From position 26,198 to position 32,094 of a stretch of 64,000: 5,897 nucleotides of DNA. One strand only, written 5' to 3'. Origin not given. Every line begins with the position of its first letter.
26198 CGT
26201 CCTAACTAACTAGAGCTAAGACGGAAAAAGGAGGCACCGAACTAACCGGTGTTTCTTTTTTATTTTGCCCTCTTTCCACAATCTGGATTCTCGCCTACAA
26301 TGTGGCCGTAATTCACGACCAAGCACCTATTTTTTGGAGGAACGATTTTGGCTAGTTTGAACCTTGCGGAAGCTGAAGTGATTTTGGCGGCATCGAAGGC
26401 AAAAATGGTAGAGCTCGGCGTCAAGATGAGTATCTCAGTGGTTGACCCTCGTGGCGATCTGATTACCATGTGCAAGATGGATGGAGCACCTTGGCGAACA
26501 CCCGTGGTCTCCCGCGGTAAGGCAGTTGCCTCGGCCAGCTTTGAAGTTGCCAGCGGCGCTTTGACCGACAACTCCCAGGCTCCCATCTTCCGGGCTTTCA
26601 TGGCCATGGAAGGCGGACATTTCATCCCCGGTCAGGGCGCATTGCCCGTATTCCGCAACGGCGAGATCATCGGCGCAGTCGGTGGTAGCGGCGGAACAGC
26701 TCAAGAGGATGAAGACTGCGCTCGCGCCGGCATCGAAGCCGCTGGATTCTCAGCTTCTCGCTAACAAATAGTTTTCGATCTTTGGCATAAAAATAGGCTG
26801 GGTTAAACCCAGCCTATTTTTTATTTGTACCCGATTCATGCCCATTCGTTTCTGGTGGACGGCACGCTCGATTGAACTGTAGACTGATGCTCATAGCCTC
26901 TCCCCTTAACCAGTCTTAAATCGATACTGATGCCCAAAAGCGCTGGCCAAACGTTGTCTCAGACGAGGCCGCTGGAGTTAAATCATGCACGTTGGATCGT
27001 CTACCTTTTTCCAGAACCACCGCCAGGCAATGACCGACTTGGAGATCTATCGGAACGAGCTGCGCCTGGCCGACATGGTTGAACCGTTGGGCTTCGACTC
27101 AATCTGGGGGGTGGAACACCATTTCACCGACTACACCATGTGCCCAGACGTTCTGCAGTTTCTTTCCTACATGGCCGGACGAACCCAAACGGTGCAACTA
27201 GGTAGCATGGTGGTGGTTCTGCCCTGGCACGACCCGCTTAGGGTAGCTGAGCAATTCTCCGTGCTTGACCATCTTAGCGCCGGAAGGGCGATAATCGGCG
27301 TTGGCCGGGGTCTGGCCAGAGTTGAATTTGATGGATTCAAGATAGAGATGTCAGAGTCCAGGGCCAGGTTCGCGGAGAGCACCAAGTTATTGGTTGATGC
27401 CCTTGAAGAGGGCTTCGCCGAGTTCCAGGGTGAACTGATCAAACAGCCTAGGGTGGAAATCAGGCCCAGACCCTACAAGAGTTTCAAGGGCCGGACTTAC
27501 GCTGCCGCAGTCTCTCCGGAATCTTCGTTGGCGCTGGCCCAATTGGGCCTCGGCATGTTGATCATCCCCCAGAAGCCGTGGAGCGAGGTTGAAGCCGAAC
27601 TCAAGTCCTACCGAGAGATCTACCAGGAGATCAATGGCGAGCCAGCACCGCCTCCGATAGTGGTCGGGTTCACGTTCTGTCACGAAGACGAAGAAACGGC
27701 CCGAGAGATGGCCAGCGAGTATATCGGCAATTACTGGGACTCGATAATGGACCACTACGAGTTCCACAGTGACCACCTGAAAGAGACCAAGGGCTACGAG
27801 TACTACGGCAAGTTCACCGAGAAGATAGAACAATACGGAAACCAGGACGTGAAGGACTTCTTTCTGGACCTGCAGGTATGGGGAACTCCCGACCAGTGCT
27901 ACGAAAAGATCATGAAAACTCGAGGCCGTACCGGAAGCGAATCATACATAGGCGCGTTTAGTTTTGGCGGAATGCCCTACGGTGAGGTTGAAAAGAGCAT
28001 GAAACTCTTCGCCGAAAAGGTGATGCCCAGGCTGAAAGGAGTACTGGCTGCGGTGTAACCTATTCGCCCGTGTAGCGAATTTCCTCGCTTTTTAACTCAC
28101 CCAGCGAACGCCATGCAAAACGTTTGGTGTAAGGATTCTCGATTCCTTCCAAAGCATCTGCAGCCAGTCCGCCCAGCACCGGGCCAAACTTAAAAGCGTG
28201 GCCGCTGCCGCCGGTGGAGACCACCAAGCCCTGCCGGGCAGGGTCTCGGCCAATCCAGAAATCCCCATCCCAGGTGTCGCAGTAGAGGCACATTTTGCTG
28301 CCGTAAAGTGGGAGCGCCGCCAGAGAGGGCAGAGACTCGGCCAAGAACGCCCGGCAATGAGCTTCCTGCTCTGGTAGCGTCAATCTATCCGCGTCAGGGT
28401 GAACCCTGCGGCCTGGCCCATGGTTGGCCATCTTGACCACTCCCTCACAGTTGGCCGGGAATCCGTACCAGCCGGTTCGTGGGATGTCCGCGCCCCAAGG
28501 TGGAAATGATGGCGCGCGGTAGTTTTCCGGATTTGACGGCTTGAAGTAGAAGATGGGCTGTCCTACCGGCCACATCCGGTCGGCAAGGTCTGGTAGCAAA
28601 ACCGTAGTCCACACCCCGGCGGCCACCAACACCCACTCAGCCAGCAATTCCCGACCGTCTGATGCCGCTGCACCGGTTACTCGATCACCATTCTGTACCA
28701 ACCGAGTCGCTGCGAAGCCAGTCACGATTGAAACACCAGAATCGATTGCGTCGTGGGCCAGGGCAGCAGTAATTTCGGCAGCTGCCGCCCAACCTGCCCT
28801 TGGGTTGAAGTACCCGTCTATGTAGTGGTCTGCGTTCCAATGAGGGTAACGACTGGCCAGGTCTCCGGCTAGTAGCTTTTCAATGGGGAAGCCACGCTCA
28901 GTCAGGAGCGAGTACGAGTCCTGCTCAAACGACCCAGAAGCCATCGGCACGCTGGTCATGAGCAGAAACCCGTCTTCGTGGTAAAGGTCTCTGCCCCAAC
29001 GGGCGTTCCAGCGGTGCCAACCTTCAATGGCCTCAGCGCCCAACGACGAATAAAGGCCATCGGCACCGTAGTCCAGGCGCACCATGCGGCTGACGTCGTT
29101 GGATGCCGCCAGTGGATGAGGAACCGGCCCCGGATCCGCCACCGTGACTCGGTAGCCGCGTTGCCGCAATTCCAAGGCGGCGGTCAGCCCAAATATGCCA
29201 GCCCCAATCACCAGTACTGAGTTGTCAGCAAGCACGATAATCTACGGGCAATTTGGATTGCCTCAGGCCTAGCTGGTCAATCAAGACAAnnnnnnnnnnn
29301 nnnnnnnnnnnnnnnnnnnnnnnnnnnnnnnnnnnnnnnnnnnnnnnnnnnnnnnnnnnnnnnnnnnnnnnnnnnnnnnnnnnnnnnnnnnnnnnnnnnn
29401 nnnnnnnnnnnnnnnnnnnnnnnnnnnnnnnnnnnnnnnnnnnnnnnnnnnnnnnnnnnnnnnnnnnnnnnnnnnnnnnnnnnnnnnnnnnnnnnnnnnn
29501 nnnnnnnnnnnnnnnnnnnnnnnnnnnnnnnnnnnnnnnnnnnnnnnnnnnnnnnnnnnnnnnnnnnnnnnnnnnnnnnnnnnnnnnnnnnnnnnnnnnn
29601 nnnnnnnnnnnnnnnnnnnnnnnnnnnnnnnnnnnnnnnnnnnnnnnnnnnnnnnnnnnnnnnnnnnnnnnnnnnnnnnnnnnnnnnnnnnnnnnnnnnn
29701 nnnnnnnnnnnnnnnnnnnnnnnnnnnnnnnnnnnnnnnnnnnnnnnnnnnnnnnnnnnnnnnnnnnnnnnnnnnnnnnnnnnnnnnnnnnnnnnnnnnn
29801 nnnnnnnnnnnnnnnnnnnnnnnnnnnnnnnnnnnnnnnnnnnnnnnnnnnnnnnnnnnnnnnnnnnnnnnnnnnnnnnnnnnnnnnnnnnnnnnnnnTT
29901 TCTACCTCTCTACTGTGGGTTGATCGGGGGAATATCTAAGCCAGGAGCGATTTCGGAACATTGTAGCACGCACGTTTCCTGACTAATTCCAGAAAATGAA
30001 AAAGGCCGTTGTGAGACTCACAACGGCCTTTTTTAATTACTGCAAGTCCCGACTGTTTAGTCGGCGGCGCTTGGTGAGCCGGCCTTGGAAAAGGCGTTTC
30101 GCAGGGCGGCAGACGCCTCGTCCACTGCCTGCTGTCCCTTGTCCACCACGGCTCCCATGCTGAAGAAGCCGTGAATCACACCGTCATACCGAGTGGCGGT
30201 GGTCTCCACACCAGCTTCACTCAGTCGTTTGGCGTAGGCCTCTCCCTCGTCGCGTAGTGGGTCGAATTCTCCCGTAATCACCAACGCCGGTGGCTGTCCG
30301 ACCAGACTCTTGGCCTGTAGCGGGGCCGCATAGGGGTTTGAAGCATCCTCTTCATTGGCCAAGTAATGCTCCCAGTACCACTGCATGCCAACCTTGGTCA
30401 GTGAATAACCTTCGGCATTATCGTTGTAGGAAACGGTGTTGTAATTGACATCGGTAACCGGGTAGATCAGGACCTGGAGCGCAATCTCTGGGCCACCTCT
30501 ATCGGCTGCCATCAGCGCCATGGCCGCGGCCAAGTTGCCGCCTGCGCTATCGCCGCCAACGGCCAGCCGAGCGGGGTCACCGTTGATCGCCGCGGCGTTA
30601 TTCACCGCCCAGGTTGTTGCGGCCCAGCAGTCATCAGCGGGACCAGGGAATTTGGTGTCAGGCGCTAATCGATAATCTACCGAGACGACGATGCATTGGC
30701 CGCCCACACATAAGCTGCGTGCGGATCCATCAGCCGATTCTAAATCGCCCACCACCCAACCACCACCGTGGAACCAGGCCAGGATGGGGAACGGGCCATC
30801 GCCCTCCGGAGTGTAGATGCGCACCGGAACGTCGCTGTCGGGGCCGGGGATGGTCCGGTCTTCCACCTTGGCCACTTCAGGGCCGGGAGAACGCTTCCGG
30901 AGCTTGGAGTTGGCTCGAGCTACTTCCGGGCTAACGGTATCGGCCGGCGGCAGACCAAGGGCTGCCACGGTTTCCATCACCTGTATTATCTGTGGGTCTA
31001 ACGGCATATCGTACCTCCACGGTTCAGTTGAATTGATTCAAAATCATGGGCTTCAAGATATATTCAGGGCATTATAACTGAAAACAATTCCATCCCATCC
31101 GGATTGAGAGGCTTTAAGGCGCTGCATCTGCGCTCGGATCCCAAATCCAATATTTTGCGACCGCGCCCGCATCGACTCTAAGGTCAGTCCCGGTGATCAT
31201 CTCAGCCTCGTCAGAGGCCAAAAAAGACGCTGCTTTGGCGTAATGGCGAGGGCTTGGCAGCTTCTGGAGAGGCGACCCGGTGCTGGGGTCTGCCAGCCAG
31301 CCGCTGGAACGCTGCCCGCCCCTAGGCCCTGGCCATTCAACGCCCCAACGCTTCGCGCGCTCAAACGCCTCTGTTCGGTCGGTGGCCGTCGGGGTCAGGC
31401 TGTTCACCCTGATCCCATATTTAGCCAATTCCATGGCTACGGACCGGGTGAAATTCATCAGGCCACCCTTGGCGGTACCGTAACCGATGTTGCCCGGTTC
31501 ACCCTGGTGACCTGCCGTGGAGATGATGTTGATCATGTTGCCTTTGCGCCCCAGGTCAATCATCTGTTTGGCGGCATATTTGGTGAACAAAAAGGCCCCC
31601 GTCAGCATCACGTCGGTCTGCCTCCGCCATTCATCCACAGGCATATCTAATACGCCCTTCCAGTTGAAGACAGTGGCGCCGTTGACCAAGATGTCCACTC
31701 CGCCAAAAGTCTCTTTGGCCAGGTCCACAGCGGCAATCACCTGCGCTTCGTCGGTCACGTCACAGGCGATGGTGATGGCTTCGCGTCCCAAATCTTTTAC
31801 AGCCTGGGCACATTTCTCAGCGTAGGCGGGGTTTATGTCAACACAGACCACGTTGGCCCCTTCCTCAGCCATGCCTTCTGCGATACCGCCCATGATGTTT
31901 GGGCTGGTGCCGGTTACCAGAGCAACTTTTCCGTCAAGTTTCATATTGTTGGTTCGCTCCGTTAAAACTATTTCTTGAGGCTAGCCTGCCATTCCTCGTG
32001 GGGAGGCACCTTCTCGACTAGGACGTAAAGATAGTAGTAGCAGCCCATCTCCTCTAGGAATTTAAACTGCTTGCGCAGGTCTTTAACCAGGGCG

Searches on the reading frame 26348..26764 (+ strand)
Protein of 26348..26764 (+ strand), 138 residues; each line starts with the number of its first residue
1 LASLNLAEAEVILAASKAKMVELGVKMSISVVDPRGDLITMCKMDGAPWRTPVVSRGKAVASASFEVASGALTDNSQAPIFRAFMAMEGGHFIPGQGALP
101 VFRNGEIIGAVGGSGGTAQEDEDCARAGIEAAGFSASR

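Call 13: search_protein_families(library=pfam, proteins=[window:26348-26764:+], max_evalue=0.00001)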
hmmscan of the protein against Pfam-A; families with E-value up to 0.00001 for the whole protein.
window:26348-26764:+ (138 aa): 1 family
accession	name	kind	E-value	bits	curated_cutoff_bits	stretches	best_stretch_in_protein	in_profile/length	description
PF03928.20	HbpS-like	-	1.4e-28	100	25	1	4-130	1-128/128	Haem degrading protein HbpS-like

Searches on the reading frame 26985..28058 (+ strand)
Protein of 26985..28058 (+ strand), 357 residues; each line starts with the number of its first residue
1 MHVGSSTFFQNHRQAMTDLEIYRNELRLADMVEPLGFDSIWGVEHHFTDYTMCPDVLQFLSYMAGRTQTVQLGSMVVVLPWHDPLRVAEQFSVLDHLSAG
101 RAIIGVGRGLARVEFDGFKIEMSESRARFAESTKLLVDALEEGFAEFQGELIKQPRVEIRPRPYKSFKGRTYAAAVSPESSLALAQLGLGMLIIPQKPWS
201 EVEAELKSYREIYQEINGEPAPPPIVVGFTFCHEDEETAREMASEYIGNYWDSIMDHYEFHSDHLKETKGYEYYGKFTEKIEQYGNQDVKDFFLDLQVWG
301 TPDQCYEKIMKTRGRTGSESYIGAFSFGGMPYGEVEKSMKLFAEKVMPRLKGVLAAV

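Call 7: search_protein_families(library=ncbifam, proteins=[window:26985-28058:+])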
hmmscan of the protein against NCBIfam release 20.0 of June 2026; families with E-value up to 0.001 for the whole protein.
window:26985-28058:+ (357 aa): 25 families
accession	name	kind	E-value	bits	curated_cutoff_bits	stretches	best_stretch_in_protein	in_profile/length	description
NF052254.1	luciferase_Alph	exception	1.9e-47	162.2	600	1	15-351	14-351/354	luciferase subunit alpha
TIGR03619.1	F420_Rv2161c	subfamily_domain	3.8e-30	105.3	166.9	1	27-242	2-227/247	TIGR03619 family F420-dependent LLM class oxidoreductase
TIGR03858.1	LLM_2I7G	subfamily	8.7e-29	100.5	462.25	1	10-350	13-336/337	Atu2307/SP_0267 family LLM class monooxygenase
TIGR04020.1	seco_metab_LLM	subfamily_domain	4.4e-27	95.1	244.45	1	7-313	4-310/341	MupA/Atu3671 family FMN-dependent luciferase-like monooxygenase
TIGR03558.1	oxido_grp_1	subfamily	3.1e-26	92.4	166.95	1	21-248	18-240/325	MsnO8 family LLM class oxidoreductase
NF052255.1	luciferase_Beta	exception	4.9e-25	88.3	500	1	8-258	6-260/325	luciferase subunit beta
TIGR04027.1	LLM_KPN_01858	hypoth_equivalog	8.7e-25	87.4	412.9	1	8-206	5-196/326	putative FMN-dependent luciferase-like monooxygenase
TIGR03571.1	lucif_BA3436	subfamily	3.2e-22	79.2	303.9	1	23-165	31-179/304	TIGR03571 family LLM class oxidoreductase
TIGR03560.1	F420_Rv1855c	subfamily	2.4e-16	60.3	231.4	1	21-166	11-165/227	TIGR03560 family F420-dependent LLM class oxidoreductase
TIGR03555.1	F420_mer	equivalog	2.8e-15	56.5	348.7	1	28-347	17-324/325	5,10-methylenetetrahydromethanopterin reductase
TIGR04036.1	LLM_CE1758_fam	subfamily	1.6e-14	53.6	479.1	1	15-214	20-221/355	CE1758 family FMN-dependent luciferase-like monooxygenase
NF007802.0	PRK10508.1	equivalog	2.8e-14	52.9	540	1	17-110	21-114/335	luciferase-like monooxygenase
NF002619.0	PRK02271.1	equivalog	2.4e-13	50.1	276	1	27-348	18-326/329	5,10-methylenetetrahydromethanopterin reductase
TIGR03621.1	F420_MSMEG_2516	subfamily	1e-12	47.8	213.15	1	25-156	16-144/295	TIGR03621 family F420-dependent LLM class oxidoreductase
TIGR03854.1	F420_MSMEG_3544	hypoth_equivalog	4.2e-12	46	295.6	1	28-167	18-155/290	TIGR03854 family LLM class F420-dependent oxidoreductase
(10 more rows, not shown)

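Call 8: search_protein_families(library=pfam, proteins=[window:26985-28058:+])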
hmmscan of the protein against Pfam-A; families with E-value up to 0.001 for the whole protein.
window:26985-28058:+ (357 aa): 1 family
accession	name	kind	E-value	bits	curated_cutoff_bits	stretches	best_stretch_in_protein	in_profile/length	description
PF00296.26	Bac_luciferase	-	9.3e-62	209.6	27.9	1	1-312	1-307/314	Luciferase-like monooxygenase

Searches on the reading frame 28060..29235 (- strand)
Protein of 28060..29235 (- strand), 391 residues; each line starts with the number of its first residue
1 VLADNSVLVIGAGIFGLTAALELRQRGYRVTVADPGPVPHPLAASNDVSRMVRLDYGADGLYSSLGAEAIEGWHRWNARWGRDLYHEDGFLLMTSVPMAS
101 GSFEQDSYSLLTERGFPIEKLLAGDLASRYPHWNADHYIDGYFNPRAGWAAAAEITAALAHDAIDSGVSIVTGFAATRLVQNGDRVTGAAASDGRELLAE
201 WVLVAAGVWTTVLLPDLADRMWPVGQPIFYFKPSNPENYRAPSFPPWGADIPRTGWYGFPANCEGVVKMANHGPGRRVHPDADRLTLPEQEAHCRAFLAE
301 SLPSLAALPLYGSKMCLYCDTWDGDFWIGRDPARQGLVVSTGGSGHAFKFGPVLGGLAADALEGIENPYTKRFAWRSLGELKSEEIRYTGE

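Call 7: search_protein_families(library=ncbifam, proteins=[window:28060-29235:-])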
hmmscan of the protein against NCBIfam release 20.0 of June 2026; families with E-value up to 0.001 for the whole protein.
window:28060-29235:- (391 aa): 36 families (the best 25 are shown)
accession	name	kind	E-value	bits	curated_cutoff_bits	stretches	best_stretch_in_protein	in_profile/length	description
NF008425.0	PRK11259.1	equivalog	2.3e-52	178.2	257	1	6-364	6-360/377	N-methyl-L-tryptophan oxidase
TIGR01377.1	soxA_mon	subfamily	2.5e-30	105.5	479.65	1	7-360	3-356/381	amino oxidase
TIGR02352.1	thiamin_ThiO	equivalog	1e-14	54.4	250.8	1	7-219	1-215/351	glycine oxidase ThiO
NF001933.0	PRK00711.1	subfamily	6.5e-11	41.9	383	1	111-223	157-272/429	D-amino acid dehydrogenase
NF002480.1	PRK01747.1-1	equivalog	8.8e-11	40.9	540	1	4-213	248-455/645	bifunctional tRNA (5-methylaminomethyl-2-thiouridine)(34)-methyltransferase MnmC2/FAD-dependent 5-carboxymethylaminomethyl-2-thiouridine(34)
TIGR03197.1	MnmC_Cterm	equivalog_domain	3.5e-10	39.5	174.2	1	7-211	2-204/400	FAD-dependent 5-carboxymethylaminomethyl-2-thiouridine(34) oxidoreductase MnmC1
NF045637.1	carotdesatCrtDProt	equivalog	1.2e-08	34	580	1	7-35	1-29/485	1-hydroxycarotenoid 3,4-desaturase CrtD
NF009074.0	PRK12409.1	equivalog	3.5e-08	33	494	1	6-34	3-31/410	D-amino acid dehydrogenase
NF049967.1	QhpG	equivalog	6.4e-08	31.9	240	1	7-37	1-31/423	flavin-dependent monooxygenase QhpG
TIGR03467.1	HpnE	equivalog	6.9e-08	32.2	283.05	1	7-57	1-52/430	hydroxysqualene dehydroxylase HpnE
NF005313.0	PRK06847.1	subfamily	2.3e-07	30.1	372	1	5-34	5-34/375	hypothetical protein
NF050086.1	pipecolate_AmaA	exception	6.8e-07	28.3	600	1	5-40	26-61/425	L-pipecolate oxidase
NF005560.0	PRK07233.1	equivalog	1.3e-06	27.5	252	1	6-45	2-41/435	hypothetical protein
TIGR03364.1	HpnW_proposed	hypoth_equivalog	1.9e-06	27.2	285.1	1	6-220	2-207/365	TIGR03364 family FAD-dependent oxidoreductase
TIGR02734.1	crtI_fam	subfamily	3.6e-06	25.9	238.1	0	7-34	1-28/504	phytoene desaturase family protein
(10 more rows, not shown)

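Call 8: search_protein_families(library=pfam, proteins=[window:28060-29235:-])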
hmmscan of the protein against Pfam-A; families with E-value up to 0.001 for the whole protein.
window:28060-29235:- (391 aa): 7 families
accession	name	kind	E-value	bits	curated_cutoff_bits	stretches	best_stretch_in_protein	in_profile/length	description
PF01266.30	DAO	-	4.6e-45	155.1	27.9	1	7-360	2-352/353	FAD dependent oxidoreductase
PF00890.30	FAD_binding_2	-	4.8e-10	39.6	20.4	1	7-37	2-32/414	FAD binding domain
PF13450.12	NAD_binding_8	-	1.1e-09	38.9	21.9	1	9-63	1-54/68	NAD(P)-binding Rossmann-like domain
PF07992.20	Pyr_redox_2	-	3.3e-09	37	26.1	0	6-36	2-33/291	Pyridine nucleotide-disulphide oxidoreductase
PF00070.33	Pyr_redox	-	7.8e-06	26.8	22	0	6-40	1-35/82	Pyridine nucleotide-disulphide oxidoreductase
PF01494.25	FAD_binding_3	-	0.00017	21.4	22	0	6-211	3-162/349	FAD binding domain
PF03486.20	HI0933_like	-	0.00048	20.1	50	0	6-35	2-31/244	HI0933-like protein Rossmann domain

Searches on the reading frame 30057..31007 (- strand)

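Call 13: search_protein_families(library=pfam, proteins=[window:30057-31007:-], max_evalue=0.00001)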
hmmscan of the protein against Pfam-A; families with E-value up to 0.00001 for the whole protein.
window:30057-31007:- (316 aa): 4 families
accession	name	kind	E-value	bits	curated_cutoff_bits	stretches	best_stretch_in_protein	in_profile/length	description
PF07859.19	Abhydrolase_3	-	1.3e-76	257.5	25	1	77-282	2-209/210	alpha/beta hydrolase fold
PF20434.5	BD-FAE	-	1.7e-21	77.2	26.8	1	64-169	3-112/215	BD-FAE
PF00135.34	COesterase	-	5.2e-12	45.9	27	1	63-168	89-205/515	Carboxylesterase family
PF00326.27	Peptidase_S9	-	1.7e-06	28.2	22.6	1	124-285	45-193/213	Prolyl oligopeptidase family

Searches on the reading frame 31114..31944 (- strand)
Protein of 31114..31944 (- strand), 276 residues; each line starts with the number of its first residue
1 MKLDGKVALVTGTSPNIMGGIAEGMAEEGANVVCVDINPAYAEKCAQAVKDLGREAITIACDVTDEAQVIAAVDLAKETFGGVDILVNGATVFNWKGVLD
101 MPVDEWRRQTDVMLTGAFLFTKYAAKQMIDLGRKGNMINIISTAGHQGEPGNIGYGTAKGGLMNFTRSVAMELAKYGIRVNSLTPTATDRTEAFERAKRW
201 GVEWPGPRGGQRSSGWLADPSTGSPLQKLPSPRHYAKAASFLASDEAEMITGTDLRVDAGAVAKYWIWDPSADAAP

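Call 13: search_protein_families(library=pfam, proteins=[window:31114-31944:-], max_evalue=0.00001)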
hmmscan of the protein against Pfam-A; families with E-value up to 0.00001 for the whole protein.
window:31114-31944:- (276 aa): 3 families
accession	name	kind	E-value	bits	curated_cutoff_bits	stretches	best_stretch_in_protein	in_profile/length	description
PF13561.12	adh_short_C2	-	5.3e-51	173.9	27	1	20-260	11-234/236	Enoyl-(Acyl carrier protein) reductase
PF00106.31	adh_short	-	1.2e-48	165.6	26.6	1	6-197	1-190/195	short chain dehydrogenase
PF08659.16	KR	-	2.9e-09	37.6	22.6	1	9-160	4-154/180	KR domain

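Call 84: search_protein_families(library=ncbifam, proteins=[window:31114-31944:-], max_evalue=1e-10)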
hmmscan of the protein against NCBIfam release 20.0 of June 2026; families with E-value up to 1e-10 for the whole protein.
window:31114-31944:- (276 aa): 196 families (the best 25 are shown)
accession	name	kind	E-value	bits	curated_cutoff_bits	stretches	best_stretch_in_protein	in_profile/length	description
NF005559.1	PRK07231.1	subfamily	1.8e-54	184.9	215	1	3-262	2-248/249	glucose 1-dehydrogenase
TIGR03971.1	SDR_subfam_1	subfamily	8.7e-52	176.1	300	1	3-263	1-270/271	mycofactocin-coupled SDR family oxidoreductase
NF009093.0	PRK12429.1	subfamily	2.3e-48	164.8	258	1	1-185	1-184/259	3-hydroxybutyrate dehydrogenase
NF005472.0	PRK07067.1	equivalog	4.5e-48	164.1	338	1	1-262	2-255/257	L-iditol 2-dehydrogenase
NF004198.0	PRK05653.1-3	equivalog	4.5e-48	163.9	296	1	2-189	4-192/248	3-oxoacyl-ACP reductase FabG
NF047923.1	pyridox_DH_SDR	equivalog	6.1e-48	163.5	325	1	4-190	2-184/243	pyridoxal 4-dehydrogenase, SDR-type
NF006070.0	PRK08213.1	subfamily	2e-46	158.6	279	1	2-185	9-196/259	gluconate 5-dehydrogenase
NF009466.0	PRK12826.1-2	subfamily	3.2e-46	157.8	222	1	6-262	4-245/248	3-oxoacyl-ACP reductase FabG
NF005309.0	PRK06841.1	subfamily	1.9e-45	155.4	286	1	2-261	12-252/255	GolD/DthD family dehydrogenase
NF053701.1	CsHdxCHCADhChcB2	equivalog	3.7e-45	154.3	350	1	3-189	1-186/245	cis-4-hydroxycyclohexanecarboxylate dehydrogenase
NF052558.1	MBtsdlDhBudC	equivalog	4e-45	154.3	270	1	4-189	2-183/250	meso-2,3-butanediol dehydrogenase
TIGR01830.1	3oxo_ACP_reduc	equivalog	4.4e-45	154.2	297.75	1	8-193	1-188/239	3-oxoacyl-[acyl-carrier-protein] reductase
NF006366.0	PRK08589.1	equivalog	6.5e-45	153.5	386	1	2-266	3-257/272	SDR family oxidoreductase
NF004791.0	PRK06138.1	equivalog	1.5e-44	152.2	312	1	1-263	1-251/252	SDR family oxidoreductase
NF005469.0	PRK07063.1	equivalog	3e-44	151.5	306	1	2-263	4-256/260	SDR family oxidoreductase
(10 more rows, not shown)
